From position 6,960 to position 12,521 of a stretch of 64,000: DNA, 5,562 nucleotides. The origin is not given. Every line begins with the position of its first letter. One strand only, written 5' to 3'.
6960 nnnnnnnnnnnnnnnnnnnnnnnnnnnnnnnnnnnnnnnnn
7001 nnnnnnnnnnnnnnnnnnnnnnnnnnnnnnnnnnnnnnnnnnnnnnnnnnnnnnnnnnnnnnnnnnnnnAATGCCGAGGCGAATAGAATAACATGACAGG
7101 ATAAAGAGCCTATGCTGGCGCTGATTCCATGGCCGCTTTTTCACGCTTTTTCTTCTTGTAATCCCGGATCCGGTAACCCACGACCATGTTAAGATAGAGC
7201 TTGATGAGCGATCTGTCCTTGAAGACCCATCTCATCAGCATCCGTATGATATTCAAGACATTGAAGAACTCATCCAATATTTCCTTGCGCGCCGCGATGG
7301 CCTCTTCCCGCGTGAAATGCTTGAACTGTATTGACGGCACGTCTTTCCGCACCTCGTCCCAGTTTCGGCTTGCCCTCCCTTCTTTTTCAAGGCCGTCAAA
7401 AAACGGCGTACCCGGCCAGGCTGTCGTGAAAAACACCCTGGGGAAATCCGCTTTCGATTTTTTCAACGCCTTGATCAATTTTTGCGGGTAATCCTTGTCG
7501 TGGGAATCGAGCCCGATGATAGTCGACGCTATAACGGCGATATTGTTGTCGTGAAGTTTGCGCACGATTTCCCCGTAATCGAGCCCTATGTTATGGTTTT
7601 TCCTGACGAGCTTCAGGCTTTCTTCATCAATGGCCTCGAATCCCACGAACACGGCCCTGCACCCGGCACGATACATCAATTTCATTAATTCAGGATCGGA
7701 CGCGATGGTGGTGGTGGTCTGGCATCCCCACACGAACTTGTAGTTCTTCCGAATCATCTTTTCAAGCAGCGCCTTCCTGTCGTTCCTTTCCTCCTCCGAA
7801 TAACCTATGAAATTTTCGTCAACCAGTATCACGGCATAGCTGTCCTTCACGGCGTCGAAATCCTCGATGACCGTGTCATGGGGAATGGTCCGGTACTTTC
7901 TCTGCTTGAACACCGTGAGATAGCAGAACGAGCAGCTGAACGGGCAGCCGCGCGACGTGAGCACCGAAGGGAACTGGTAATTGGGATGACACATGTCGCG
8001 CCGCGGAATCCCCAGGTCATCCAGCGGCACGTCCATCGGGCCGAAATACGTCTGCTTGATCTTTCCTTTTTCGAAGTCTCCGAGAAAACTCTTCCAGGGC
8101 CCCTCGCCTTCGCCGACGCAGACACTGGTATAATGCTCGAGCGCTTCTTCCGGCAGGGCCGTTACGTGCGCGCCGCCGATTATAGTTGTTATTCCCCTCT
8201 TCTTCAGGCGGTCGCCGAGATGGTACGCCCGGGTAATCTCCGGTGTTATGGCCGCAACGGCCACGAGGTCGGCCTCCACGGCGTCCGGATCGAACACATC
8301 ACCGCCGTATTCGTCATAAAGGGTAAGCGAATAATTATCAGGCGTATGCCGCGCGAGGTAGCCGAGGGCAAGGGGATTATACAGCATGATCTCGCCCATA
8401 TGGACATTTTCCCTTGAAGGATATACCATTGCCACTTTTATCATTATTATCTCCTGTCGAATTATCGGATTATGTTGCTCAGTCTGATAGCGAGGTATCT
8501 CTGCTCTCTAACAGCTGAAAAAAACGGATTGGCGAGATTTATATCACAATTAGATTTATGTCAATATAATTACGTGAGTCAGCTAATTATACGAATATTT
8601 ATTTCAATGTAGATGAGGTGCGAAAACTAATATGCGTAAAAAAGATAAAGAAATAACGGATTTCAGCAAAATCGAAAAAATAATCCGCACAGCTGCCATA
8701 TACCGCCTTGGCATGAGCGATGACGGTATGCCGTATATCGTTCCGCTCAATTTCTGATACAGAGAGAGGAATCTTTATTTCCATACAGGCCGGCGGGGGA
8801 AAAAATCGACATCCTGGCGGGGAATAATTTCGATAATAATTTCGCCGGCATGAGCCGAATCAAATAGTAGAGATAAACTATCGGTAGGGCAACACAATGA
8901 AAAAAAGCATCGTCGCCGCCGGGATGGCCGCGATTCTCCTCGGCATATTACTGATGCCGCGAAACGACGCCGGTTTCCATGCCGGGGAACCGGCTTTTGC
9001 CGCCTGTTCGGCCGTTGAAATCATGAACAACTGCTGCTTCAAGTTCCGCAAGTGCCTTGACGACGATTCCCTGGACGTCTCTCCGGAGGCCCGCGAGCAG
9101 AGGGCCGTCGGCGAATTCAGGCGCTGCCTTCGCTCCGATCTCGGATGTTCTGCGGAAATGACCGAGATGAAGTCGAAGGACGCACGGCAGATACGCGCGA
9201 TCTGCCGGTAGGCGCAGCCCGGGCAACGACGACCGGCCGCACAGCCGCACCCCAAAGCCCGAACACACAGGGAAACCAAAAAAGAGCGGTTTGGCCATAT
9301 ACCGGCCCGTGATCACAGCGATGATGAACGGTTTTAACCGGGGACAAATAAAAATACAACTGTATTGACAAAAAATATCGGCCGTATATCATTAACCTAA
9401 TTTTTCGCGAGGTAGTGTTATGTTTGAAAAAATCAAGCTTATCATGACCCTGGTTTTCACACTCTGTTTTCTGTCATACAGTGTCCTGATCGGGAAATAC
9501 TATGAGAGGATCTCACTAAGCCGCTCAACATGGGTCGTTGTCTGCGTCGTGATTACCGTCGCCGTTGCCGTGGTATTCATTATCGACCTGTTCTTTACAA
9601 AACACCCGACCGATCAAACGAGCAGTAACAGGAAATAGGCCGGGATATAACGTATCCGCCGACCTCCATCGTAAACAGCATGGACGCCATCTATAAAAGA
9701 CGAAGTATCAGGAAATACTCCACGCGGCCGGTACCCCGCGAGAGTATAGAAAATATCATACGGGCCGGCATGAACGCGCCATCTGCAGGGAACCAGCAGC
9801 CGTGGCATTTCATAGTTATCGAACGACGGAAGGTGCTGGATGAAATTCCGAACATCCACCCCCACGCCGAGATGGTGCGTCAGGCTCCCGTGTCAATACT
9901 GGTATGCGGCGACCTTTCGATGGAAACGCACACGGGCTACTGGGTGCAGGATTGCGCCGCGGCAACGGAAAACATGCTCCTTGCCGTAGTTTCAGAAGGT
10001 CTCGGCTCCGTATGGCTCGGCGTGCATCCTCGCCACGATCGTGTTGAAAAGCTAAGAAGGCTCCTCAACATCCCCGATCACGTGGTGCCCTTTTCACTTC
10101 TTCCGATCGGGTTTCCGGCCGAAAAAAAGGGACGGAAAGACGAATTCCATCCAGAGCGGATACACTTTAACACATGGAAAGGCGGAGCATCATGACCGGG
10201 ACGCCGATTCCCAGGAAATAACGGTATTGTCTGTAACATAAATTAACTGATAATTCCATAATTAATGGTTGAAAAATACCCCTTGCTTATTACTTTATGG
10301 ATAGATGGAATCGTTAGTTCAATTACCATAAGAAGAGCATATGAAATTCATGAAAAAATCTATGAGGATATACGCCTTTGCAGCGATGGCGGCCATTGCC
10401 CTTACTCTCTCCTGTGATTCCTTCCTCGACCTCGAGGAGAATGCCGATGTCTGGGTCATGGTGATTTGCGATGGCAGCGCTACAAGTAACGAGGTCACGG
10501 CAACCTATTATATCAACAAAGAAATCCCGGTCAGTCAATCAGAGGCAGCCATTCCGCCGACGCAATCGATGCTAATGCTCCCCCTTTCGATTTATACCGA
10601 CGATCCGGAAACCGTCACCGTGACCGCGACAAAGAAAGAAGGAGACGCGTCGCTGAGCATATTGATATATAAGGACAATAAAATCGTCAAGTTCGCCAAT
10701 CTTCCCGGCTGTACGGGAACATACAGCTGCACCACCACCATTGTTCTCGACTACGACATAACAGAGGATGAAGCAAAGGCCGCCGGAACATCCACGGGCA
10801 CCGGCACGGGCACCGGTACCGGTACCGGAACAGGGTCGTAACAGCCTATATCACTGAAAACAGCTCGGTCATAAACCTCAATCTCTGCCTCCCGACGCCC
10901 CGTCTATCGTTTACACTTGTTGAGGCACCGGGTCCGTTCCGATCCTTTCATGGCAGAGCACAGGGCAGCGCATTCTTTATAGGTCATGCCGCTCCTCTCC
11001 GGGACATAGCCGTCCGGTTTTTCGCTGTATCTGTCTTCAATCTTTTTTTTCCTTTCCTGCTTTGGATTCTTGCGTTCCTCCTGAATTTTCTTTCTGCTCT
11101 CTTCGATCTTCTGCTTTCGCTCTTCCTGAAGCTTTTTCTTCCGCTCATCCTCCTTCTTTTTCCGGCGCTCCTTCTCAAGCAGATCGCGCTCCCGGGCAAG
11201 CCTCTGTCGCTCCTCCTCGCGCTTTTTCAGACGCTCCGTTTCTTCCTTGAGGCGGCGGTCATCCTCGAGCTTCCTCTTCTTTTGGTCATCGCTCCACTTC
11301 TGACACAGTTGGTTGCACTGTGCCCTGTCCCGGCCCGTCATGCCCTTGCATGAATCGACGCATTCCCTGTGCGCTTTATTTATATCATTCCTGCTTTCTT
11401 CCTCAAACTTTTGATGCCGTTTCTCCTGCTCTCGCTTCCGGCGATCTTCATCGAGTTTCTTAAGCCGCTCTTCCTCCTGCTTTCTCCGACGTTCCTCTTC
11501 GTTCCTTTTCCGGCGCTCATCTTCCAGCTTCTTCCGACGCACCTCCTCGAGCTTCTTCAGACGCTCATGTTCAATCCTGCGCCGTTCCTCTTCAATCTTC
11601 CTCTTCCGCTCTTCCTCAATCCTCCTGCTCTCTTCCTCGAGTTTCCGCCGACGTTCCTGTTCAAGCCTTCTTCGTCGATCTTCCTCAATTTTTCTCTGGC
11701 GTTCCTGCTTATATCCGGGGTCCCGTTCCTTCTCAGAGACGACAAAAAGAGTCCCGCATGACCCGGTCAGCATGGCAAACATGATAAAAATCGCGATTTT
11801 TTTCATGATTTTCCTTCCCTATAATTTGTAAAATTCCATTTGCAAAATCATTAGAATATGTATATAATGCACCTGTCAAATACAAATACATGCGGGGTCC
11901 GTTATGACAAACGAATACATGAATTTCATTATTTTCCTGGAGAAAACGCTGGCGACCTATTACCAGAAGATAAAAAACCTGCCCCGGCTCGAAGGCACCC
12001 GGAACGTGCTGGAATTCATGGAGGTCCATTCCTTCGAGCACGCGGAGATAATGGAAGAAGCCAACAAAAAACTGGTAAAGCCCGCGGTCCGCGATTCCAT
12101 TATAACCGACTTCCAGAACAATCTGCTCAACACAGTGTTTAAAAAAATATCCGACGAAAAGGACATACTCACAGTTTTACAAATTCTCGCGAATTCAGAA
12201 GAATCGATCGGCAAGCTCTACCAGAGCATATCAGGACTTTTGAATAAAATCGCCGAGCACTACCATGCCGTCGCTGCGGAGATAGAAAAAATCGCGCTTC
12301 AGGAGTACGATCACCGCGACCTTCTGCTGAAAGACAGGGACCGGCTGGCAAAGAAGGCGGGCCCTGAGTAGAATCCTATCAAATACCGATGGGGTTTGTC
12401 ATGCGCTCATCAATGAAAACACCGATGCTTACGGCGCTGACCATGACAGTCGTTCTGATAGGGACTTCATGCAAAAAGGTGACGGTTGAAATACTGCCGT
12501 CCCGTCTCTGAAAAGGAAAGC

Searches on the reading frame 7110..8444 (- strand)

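Call 7: search_protein_families(library=ncbifam, proteins=[window:7110-8444:-])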
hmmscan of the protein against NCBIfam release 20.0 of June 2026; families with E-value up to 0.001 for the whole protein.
window:7110-8444:- (444 aa): 22 families
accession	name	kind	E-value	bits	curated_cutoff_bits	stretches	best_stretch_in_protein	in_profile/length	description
TIGR03471.1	HpnJ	equivalog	4.5e-24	85.2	577.6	1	143-412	182-452/472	hopanoid biosynthesis associated radical SAM protein HpnJ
TIGR04479.1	bcpD_PhpK_rSAM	subfamily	7.6e-24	83.9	600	1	160-347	243-426/504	PhpK family radical SAM P-methyltransferase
TIGR02026.1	BchE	equivalog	4.6e-21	75.2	481.35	1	163-408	199-438/497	magnesium-protoporphyrin IX monomethyl ester anaerobic oxidative cyclase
TIGR04367.1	HpnR_B12_rSAM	equivalog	2.8e-19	69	650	1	159-349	187-370/490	hopanoid C-3 methylase HpnR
TIGR04072.2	rSAM_ladder_B12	equivalog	7.7e-18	64.3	360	1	80-328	93-347/443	lipid biosynthesis B12-binding/radical SAM protein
TIGR04013.1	B12_SAM_MJ_1487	hypoth_equivalog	6.3e-16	58.2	251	1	57-236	43-232/382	TIGR04013 family B12-binding domain/radical SAM domain-containing protein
NF050148.1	rSAM_ApyD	equivalog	8.4e-16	57.5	750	1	161-430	202-467/645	RiPP biosynthesis radical SAM protein ApyD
TIGR04295.1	B12_rSAM_oligo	hypoth_equivalog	6.1e-14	51.5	400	1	161-327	203-359/422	TIGR04295 family B12-binding domain-containing radical SAM protein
NF033070.1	rSAM_AprD4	equivalog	1.1e-08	34.5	500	1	147-299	176-331/456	AprD4 family radical SAM diol-dehydratase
NF033712.0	B12_rSAM_KedN5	subfamily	1.7e-08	33.2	700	1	156-311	193-351/624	KedN5 family methylcobalamin-dependent radical SAM C-methyltransferase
NF045585.1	rSAM_slr0320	equivalog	2.5e-08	32.9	775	1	160-283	237-358/511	photosystem II high light acclimation radical SAM protein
NF038361.1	rSAM_Sden_1168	equivalog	5.1e-08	31.9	575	1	161-350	285-471/560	Sden_1168 family B12-binding radical SAM P-methyltransferase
NF040546.1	rSAM_CUAEP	equivalog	6e-06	25.2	500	1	163-308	176-319/468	CUAEP/CCAEP-tail radical SAM (seleno)protein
TIGR04163.1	rSAM_cobopep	equivalog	1.2e-05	24.3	375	1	166-298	73-206/428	peptide-modifying radical SAM enzyme CbpB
NF045646.2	rSAM_Se_TrsS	equivalog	1.8e-05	23.5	490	1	165-309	94-234/441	radical SAM (seleno)protein TrsS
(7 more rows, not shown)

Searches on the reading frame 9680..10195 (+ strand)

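Call 7: search_protein_families(library=ncbifam, proteins=[window:9680-10195:+])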
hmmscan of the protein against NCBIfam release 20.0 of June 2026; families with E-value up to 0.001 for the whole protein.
window:9680-10195:+ (171 aa): 9 families
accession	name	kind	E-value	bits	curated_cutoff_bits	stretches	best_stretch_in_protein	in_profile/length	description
TIGR02476.1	BluB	equivalog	1.1e-18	67.3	150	2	2-60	11-69/205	5,6-dimethylbenzimidazole synthase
TIGR03553.1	F420_FbiB_CTERM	equivalog_domain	6.2e-16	58.7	249.55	2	2-52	1-51/194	F420 biosynthesis protein FbiB, C-terminal domain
NF008033.1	PRK10765.1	equivalog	1.8e-15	57.1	223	1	2-157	6-171/240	oxygen-insensitive NADPH nitroreductase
NF009810.0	PRK13294.1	equivalog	2.8e-15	56.1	304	2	2-52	256-306/449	coenzyme F420-0:L-glutamate ligase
NF008088.0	PRK10828.1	equivalog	1.8e-11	43.9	183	1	4-122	7-141/183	NAD(P)H nitroreductase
NF005901.0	PRK07877.1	equivalog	1.5e-05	23.4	476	1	14-50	368-404/722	Rv1355c family protein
NF008275.0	PRK11053.1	equivalog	1.9e-05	24.3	227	1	3-51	6-55/217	oxygen-insensitive NAD(P)H nitroreductase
NF003768.0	PRK05365.1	equivalog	3.5e-05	23.4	152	1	6-84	20-100/200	malonic semialdehyde reductase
NF011424.0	PRK14851.1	subfamily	0.00012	20.2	1170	1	16-77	321-381/679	hypothetical protein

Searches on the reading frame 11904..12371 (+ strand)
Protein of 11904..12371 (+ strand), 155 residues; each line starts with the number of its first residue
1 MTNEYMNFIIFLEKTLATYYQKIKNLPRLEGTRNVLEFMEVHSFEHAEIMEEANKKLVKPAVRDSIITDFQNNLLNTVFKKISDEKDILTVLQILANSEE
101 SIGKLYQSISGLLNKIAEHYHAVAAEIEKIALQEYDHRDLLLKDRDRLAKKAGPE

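Call 6: search_protein_families(library=pfam, proteins=[window:11904-12371:+])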
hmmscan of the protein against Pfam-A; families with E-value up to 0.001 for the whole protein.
window:11904-12371:+ (155 aa): 0 families

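Call 75: search_protein_families(library=ncbifam, max_evalue=1, proteins=[window:11904-12371:+])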
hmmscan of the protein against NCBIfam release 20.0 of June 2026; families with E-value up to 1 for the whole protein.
window:11904-12371:+ (155 aa): 3 families
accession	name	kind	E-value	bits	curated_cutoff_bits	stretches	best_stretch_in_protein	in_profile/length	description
NF045676.1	FeExpMbfA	equivalog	0.016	14.6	450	1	85-143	9-61/318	iron exporter MbfA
NF001924.0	PRK00702.1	equivalog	0.11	11.9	192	1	39-92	136-190/223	ribose-5-phosphate isomerase RpiA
TIGR03143.1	AhpF_homolog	hypoth_equivalog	0.11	11.1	687.65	1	39-130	321-412/555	putative alkyl hydroperoxide reductase F subunit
